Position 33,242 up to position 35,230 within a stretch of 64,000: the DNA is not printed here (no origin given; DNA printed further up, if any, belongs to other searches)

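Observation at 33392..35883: GlpC replaced by a di-heme-type membrane anchor fused to four Fe-S motifs, plus a separate HdrB-like CCG protein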

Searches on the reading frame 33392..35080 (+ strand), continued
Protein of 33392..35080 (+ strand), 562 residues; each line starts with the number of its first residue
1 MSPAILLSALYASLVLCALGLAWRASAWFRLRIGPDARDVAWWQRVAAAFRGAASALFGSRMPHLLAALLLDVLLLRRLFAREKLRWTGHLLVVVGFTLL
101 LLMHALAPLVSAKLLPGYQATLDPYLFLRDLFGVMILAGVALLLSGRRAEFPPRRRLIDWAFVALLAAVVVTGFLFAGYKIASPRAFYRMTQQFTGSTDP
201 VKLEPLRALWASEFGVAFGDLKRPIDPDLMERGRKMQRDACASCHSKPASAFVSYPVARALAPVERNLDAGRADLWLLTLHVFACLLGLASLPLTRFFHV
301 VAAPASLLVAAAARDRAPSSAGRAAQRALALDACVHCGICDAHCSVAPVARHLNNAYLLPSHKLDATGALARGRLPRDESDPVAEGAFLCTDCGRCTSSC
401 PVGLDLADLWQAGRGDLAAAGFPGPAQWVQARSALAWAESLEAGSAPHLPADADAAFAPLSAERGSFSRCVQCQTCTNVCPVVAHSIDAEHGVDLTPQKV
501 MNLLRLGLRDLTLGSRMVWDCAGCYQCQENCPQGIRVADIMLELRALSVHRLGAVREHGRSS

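Call 18: search_protein_families(library=pfam, proteins=[L037:4960-6624:-, L037:6808-7737:-, L037:10702-13737:+, L046:2716-5901:+, L046:5894-7303:+, L046:11727-12854:-, L078:6492-7607:-, L078:10871-13642:+, L078:5605-6495:+, L037:3789-4721:-], max_evalue=0.00001)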
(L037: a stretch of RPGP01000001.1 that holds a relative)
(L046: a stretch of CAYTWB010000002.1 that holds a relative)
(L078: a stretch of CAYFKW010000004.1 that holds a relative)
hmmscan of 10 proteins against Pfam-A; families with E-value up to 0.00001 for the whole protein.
L037:4960-6624:- (554 aa): 2 families
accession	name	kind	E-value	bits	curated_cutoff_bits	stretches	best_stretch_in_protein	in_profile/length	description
PF02540.23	NAD_synthase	-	3.2e-75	252.8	21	1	276-523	3-242/242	NAD synthase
PF00795.27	CN_hydrolase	-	2e-22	80.2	23.2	1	2-251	1-244/256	Carbon-nitrogen hydrolase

L037:6808-7737:- (309 aa): 2 families
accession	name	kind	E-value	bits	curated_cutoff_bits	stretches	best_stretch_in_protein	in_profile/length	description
PF01715.23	IPPT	-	4.8e-90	301.9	23.6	1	41-283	1-242/243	IPP transferase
PF01745.22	IPT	-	9.3e-08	32.2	20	1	7-59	2-54/233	Isopentenyl transferase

L037:10702-13737:+ (1011 aa): 17 families
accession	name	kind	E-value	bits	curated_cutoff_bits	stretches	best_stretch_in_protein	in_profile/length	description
PF07992.20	Pyr_redox_2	-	4.3e-27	95.7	26.1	2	597-711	2-115/291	Pyridine nucleotide-disulphide oxidoreductase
PF00037.32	Fer4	-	2.5e-16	59.2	21.1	1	103-123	2-22/24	4Fe-4S binding domain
PF12831.13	FAD_oxidored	-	5.5e-16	59.3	27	2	9-47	2-40/416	FAD dependent oxidoreductase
PF13450.12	NAD_binding_8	-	1.8e-15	57.4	21.9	1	600-643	1-42/68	NAD(P)-binding Rossmann-like domain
PF00890.30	FAD_binding_2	-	1.7e-11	44.4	20.4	0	9-43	2-36/414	FAD binding domain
PF12838.12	Fer4_7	-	1.9e-11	44.7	27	1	943-988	2-52/52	4Fe-4S dicluster domain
PF01266.30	DAO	-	2.6e-11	44.1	27.9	0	9-42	2-35/353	FAD dependent oxidoreductase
PF13484.11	Fer4_16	-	4.7e-10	40.5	30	0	108-173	1-65/66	4Fe-4S double cluster binding domain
PF01134.28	GIDA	-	9.1e-10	38.6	22.1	0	9-42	2-29/391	Glucose inhibited division protein A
PF03486.20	HI0933_like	-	2e-09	37.7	50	0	597-631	2-36/244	HI0933-like protein Rossmann domain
PF00070.33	Pyr_redox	-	8.1e-09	36.3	22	0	8-51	1-41/82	Pyridine nucleotide-disulphide oxidoreductase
PF12837.12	Fer4_6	-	2.8e-08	33.7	25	0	967-989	2-24/24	4Fe-4S binding domain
PF01946.23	Thi4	-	4.7e-07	29.7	26.2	0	8-45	19-57/235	Thi4 family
PF13237.11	Fer4_10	-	5.9e-07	29.8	25.5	1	937-984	3-52/53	4Fe-4S dicluster domain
PF13738.12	Pyr_redox_3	-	6.3e-07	29.4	30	0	6-110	164-262/305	Pyridine nucleotide-disulphide oxidoreductase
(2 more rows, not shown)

L046:2716-5901:+ (1061 aa): 1 family
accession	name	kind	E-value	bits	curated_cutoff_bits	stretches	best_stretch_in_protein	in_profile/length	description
PF00873.25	ACR_tran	-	0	1226.5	28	1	4-1034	2-1020/1021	AcrB/AcrD/AcrF family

L046:5894-7303:+ (469 aa): 1 family
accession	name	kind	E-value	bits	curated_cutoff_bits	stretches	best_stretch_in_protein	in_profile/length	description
PF02321.23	OEP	-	5.6e-49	166.9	22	2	286-465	7-187/187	Outer membrane efflux protein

L046:11727-12854:- (375 aa): 2 families
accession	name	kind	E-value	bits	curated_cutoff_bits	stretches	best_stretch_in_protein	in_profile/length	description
PF06968.18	BATS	-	5.7e-18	65.3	22.2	1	256-358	1-88/88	Biotin and Thiamin Synthesis associated domain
PF04055.27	Radical_SAM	-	1e-10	42.5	29.5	1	80-216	3-141/166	Radical SAM superfamily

L078:6492-7607:- (371 aa): 3 families
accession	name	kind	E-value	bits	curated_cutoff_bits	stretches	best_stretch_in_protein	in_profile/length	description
PF04432.18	FrhB_FdhB_C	-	5.4e-36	124.2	23.3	1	184-323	2-139/150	Coenzyme F420 hydrogenase/dehydrogenase, beta subunit C terminus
PF04422.18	FrhB_FdhB_N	-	2.3e-13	50.5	22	1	88-150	2-66/78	Coenzyme F420 hydrogenase/dehydrogenase, beta subunit N-term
PF13237.11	Fer4_10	-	3.7e-06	27.2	25.5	1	14-61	6-52/53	4Fe-4S dicluster domain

L078:10871-13642:+ (923 aa): 7 families
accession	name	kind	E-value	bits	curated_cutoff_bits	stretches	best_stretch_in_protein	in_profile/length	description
PF07992.20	Pyr_redox_2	-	9.4e-15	55.2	26.1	1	514-640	2-125/291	Pyridine nucleotide-disulphide oxidoreductase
PF00037.32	Fer4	-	2.2e-14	53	21.1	0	22-39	3-20/24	4Fe-4S binding domain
PF12838.12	Fer4_7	-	4.2e-12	46.8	27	2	26-93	1-52/52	4Fe-4S dicluster domain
PF13484.11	Fer4_16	-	2.8e-08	34.8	30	0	26-91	1-65/66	4Fe-4S double cluster binding domain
PF13237.11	Fer4_10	-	6e-08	32.9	25.5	0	853-900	3-52/53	4Fe-4S dicluster domain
PF12837.12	Fer4_6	-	6.9e-07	29.4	25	0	883-905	2-24/24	4Fe-4S binding domain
PF13187.11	Fer4_9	-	8.3e-07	29.4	27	0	859-905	2-52/52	4Fe-4S dicluster domain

L078:5605-6495:+ (296 aa): 1 family
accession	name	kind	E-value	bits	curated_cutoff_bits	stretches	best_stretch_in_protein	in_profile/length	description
PF00892.27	EamA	-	2.6e-43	148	28.2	2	5-138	2-134/135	EamA-like transporter family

L037:3789-4721:- (310 aa): 1 family
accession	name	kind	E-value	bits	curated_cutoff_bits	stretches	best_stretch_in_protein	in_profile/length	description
PF04055.27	Radical_SAM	-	1.5e-10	41.9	29.5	1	80-205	2-132/166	Radical SAM superfamily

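Call 24: search_solved_structures(query=window:33392-35077:+, max_evalue=1, show_alignments=3)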
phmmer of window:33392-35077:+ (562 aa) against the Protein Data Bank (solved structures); distinct sequences matched with E-value up to 1: 44.
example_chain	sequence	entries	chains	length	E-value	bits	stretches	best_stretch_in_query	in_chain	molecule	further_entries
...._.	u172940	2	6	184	6.3e-10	41.5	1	459-558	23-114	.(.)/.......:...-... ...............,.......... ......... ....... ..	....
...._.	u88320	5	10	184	1.2e-09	40.5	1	465-558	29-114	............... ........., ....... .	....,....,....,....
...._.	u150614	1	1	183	2.8e-09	39.3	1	463-542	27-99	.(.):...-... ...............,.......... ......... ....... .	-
8rvu_c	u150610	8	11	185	2.9e-09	39.3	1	463-542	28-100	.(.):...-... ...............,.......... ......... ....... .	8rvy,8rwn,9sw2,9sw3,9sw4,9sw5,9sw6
7bkb_C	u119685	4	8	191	1.7e-07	33.4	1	460-551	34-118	CoB--CoM heterodisulfide reductase subunit C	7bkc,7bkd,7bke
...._M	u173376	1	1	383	0.0017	20.3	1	466-548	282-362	formate dehydrogenase (coenzyme F420)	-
9lay_B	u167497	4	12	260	0.0035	19.2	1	317-421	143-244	4Fe-4S ferredoxin iron-sulfur binding domain protein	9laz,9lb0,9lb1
6lum_B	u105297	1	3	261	0.0048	18.8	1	465-545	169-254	Succinate dehydrogenase subunit B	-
6h8k_I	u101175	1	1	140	0.0055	18.6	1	467-533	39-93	Subunit NUIM of NADH:Ubiquinone Oxidoreductase (Complex I)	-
7b0n_I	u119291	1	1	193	0.006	18.4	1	468-534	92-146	Subunit NUIM of protein NADH:Ubiquinone Oxidoreductase (Complex I)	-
8rvu_E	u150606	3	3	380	0.0066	18.3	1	466-544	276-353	Formate dehydrogenase, beta subunit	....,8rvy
6gcs_I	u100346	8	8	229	0.0085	17.9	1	468-534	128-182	TYKY SUBUNIT (NUIM) | Subunit NUIM of NADH:Ubiquinone Oxidoreductase (Complex I)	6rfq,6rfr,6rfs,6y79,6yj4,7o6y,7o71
8rja_F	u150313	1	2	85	0.015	17.1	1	332-537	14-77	NAD(P)H-quinone oxidoreductase subunit I, chloroplastic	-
1kf6_B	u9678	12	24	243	0.021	16.6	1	330-415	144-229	FUMARATE REDUCTASE IRON-SULFUR PROTEIN | Fumarate reductase iron-sulfur subunit | Fumarate reductase (Anaerobic), Fe-S subunit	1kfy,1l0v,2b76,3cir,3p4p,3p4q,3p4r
8qby_I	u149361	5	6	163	0.035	15.9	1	467-494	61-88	NADH-quinone oxidoreductase subunit I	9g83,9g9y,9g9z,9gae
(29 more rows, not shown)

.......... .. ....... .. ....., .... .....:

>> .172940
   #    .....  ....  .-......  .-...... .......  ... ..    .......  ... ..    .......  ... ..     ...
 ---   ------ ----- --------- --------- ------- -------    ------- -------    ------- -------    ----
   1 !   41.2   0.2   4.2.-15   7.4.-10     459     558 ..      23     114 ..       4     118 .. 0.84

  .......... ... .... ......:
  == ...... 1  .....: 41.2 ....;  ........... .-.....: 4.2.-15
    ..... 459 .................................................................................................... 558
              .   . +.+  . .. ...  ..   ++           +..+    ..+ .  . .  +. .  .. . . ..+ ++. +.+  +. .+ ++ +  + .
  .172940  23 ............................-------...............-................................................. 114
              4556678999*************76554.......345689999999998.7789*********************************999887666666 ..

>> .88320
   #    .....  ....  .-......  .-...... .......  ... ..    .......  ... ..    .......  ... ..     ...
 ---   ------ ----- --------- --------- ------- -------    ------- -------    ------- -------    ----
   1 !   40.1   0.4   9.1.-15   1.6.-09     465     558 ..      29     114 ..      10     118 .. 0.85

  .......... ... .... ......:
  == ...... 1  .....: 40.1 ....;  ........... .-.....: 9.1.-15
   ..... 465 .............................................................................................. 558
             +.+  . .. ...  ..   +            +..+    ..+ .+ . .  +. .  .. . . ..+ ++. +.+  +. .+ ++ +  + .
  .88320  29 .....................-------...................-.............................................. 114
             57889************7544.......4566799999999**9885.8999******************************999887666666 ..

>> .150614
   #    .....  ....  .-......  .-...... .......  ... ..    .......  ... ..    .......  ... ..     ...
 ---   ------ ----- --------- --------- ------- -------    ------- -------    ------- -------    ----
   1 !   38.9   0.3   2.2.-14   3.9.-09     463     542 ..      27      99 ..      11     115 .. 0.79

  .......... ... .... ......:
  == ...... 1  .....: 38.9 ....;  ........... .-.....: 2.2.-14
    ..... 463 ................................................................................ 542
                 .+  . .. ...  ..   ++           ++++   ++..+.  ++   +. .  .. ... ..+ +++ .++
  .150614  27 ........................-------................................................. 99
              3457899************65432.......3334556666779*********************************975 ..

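Call 26: search_protein_representatives(protein=window:33392-35077:+)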
Query: 562 residues. Proteins with E-value up to 0.001 (for the whole library): 1838; up to 1e-10: 318; up to 1e-30: 135. The best 150 are listed.
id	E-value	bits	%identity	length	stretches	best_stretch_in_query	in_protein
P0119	3.9e-229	778.3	65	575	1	2-557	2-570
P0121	5.7e-162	556.6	54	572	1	1-558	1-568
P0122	4.7e-142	490.9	50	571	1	1-556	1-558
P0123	1.6e-132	459.4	48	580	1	1-554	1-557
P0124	7.6e-126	437.4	40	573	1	9-554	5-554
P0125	6.7e-122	424.4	57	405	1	166-558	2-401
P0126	2.7e-121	422.4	43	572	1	10-555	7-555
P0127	4.2e-121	421.7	42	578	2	24-423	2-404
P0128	3.8e-119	415.3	41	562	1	9-546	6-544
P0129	1.4e-117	410.1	40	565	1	13-555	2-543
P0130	1.5e-117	410.0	40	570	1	10-552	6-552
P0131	2.5e-117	409.3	39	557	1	7-552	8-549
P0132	3.7e-117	408.7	36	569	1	7-549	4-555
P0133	5.9e-116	404.7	37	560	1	8-552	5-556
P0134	2.1e-115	402.9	42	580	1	9-553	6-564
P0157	5.3e-100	352.1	42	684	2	1-308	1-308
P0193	2.0e-70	254.4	34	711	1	10-416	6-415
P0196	1.1e-64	235.5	36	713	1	9-422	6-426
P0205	3.9e-56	207.3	31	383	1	4-349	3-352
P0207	9.7e-56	206.0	38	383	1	9-347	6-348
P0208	1.5e-55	205.4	36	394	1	3-346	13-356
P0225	7.7e-45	170.0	70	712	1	19-150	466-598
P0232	8.6e-39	150.0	33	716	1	11-423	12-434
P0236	6.8e-38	147.1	29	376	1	69-346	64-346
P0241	5.1e-35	137.6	35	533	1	179-419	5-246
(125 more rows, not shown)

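Call 35: search_solved_structures(query=A2, max_evalue=10, show_alignments=0)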
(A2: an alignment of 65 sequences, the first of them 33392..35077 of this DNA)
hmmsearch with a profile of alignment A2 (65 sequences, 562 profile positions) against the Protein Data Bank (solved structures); distinct sequences matched with E-value up to 10: 133 (the best 60 are shown).
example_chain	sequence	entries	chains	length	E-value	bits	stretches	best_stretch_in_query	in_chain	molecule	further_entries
8rvu_c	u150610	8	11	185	9.9e-20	73.8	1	460-551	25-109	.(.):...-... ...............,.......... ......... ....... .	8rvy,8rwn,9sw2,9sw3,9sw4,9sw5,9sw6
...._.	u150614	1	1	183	1.1e-19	73.7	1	460-551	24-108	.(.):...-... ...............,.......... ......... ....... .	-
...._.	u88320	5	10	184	2.8e-18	69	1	465-558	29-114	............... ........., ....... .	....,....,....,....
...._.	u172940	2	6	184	3.1e-18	68.8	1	461-556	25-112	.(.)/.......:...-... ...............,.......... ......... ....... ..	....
7bkb_C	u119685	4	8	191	5e-16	61.5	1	449-551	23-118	CoB--CoM heterodisulfide reductase subunit C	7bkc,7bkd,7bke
6lum_B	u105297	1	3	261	9.3e-10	40.8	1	452-546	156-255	Succinate dehydrogenase subunit B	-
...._M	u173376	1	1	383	2.7e-09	39.3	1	393-552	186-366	formate dehydrogenase (coenzyme F420)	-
9ojn_A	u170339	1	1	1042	1e-07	34.1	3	494-546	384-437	Iron-sulfur-binding reductase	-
7d6v_B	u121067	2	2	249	1.7e-07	33.4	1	449-546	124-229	Fumarate reductase iron-sulfur subunit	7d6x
8rvu_E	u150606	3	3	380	2.8e-07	32.6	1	430-545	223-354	Formate dehydrogenase, beta subunit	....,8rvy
9lay_B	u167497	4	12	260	5.4e-07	31.7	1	312-414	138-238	4Fe-4S ferredoxin iron-sulfur binding domain protein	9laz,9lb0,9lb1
1y5l_C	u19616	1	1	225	1.4e-06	30.4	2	265-311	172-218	Respiratory nitrate reductase 1 gamma chain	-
1q16_C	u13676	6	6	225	1.4e-06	30.3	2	265-311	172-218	Respiratory nitrate reductase 1 gamma chain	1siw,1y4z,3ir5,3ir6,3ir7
3egw_C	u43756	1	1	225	1.7e-06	30.1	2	265-311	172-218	Respiratory nitrate reductase 1 gamma chain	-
1y5i_C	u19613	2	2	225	1.9e-06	29.9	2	265-311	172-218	Respiratory nitrate reductase 1 gamma chain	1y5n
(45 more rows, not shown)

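Call 39: list_cluster_members(proteins=[P0088, P0104, P0091, P0096, P0112, P0039, P0074, P0121, P0122, P0124])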
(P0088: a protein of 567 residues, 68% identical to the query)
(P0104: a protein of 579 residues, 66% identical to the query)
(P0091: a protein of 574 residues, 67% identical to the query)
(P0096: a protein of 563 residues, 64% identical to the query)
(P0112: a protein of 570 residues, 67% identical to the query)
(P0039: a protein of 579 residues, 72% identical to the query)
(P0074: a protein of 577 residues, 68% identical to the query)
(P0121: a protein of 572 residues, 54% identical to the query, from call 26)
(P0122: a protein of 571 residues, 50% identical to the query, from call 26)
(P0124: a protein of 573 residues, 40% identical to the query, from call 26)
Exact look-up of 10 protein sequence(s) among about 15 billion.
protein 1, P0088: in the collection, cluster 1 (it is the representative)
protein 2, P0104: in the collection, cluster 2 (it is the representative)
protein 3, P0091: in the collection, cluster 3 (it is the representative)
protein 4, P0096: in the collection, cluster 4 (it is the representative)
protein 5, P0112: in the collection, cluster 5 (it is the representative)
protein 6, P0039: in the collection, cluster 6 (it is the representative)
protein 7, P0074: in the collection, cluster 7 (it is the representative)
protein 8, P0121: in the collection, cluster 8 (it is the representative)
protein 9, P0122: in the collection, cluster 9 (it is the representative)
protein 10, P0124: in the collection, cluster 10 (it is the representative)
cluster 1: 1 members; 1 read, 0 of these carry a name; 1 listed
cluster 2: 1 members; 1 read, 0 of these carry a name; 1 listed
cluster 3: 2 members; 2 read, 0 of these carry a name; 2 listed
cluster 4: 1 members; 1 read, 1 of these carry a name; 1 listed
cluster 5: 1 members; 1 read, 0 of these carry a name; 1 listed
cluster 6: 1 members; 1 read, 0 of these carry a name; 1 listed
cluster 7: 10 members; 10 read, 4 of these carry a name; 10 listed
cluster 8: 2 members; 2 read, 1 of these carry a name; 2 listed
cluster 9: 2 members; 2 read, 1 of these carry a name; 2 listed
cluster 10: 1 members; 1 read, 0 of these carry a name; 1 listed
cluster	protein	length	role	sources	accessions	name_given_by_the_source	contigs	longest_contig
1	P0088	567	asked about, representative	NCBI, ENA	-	-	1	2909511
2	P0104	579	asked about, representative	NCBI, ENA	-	-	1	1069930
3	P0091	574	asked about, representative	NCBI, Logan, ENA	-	-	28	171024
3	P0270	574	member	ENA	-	-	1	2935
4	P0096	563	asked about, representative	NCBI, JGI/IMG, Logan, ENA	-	heterodisulfide reductase subunit C/nitrate reductase gamma subunit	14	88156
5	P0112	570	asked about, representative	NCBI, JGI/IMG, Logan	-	-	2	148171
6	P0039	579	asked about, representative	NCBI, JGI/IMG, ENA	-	-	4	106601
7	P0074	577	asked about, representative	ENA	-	-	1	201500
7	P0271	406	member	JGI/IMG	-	heterodisulfide reductase subunit C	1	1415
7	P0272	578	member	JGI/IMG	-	heterodisulfide reductase subunit C/nitrate reductase gamma subunit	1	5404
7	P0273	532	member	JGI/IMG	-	heterodisulfide reductase subunit C/nitrate reductase gamma subunit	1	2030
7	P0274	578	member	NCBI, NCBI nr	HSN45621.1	MAG TPA: 4Fe-4S dicluster domain-containing protein [Casimicrobiaceae bacterium] | 4Fe-4S dicluster domain-containing protein [Casimicrobiaceae bacterium]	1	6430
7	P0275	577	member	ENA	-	-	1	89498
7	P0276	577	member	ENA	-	-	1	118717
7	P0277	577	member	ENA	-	-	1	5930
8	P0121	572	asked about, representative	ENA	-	-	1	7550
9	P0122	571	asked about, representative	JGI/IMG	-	heterodisulfide reductase subunit C/nitrate reductase gamma subunit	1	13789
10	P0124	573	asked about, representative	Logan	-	-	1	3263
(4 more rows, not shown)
